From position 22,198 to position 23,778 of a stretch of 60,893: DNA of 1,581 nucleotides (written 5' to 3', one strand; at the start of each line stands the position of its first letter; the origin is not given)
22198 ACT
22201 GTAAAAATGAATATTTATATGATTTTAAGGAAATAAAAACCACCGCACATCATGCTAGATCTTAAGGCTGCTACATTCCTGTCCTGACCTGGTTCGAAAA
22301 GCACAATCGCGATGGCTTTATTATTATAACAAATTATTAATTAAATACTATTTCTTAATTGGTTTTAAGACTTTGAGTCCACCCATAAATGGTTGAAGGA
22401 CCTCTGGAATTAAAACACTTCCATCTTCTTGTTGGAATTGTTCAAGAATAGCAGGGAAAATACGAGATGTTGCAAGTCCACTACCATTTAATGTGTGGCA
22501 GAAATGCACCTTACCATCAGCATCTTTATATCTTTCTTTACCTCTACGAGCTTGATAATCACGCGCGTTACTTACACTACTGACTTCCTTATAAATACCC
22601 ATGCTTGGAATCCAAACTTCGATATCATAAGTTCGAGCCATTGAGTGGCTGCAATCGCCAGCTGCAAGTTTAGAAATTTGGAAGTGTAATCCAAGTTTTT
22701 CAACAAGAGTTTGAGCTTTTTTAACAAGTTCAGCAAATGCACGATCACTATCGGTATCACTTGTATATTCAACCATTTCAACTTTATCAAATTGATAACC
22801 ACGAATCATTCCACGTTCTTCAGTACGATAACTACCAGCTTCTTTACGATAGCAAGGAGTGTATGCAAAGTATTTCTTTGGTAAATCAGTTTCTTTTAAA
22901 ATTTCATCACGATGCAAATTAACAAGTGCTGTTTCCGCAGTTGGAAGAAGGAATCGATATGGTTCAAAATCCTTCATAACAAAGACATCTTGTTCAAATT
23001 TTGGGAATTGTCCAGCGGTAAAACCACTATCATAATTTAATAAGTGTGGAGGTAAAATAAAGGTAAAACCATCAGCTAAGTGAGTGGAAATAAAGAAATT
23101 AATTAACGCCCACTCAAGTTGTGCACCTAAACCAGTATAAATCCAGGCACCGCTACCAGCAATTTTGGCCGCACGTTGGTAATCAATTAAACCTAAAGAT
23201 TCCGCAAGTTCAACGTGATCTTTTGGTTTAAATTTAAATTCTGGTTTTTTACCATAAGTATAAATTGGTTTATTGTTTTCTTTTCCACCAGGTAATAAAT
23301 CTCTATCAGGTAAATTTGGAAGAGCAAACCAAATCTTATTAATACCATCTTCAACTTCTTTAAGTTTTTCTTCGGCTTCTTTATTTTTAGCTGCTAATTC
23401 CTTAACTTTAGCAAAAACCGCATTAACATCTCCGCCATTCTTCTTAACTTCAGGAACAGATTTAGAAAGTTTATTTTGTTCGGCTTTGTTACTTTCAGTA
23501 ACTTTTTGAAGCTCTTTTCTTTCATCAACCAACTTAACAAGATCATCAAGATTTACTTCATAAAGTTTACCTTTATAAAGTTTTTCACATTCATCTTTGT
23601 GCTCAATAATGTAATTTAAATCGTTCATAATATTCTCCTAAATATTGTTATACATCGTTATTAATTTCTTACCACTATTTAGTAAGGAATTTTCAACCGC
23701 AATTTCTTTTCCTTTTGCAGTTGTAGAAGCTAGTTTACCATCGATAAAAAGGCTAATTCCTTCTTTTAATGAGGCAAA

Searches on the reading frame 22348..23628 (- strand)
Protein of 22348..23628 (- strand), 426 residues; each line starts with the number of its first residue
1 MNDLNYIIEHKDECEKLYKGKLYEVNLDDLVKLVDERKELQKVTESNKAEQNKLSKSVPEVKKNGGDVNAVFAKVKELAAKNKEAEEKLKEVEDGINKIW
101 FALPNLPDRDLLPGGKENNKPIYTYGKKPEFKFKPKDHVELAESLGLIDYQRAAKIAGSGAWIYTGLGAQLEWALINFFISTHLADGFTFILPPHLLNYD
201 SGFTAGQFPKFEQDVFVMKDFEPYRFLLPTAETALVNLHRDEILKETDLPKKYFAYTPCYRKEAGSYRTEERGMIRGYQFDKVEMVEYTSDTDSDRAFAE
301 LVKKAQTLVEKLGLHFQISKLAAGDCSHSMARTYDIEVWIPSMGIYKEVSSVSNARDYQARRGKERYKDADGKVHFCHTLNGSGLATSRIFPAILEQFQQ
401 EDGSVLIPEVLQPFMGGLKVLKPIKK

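Call 23: search_protein_families(library=pfam, proteins=[window:22348-23628:-], max_evalue=0.00001)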
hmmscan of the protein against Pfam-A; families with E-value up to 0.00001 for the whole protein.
window:22348-23628:- (426 aa): 2 families
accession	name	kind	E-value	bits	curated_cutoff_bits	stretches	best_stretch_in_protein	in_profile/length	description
PF00587.30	tRNA-synt_2b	-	2.1e-32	113.1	29.3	1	226-398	12-179/179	tRNA synthetase class II core domain (G, H, P, S and T)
PF02403.27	Seryl_tRNA_N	-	9.4e-20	71.3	28.2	1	1-107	1-108/108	Seryl-tRNA synthetase N-terminal domain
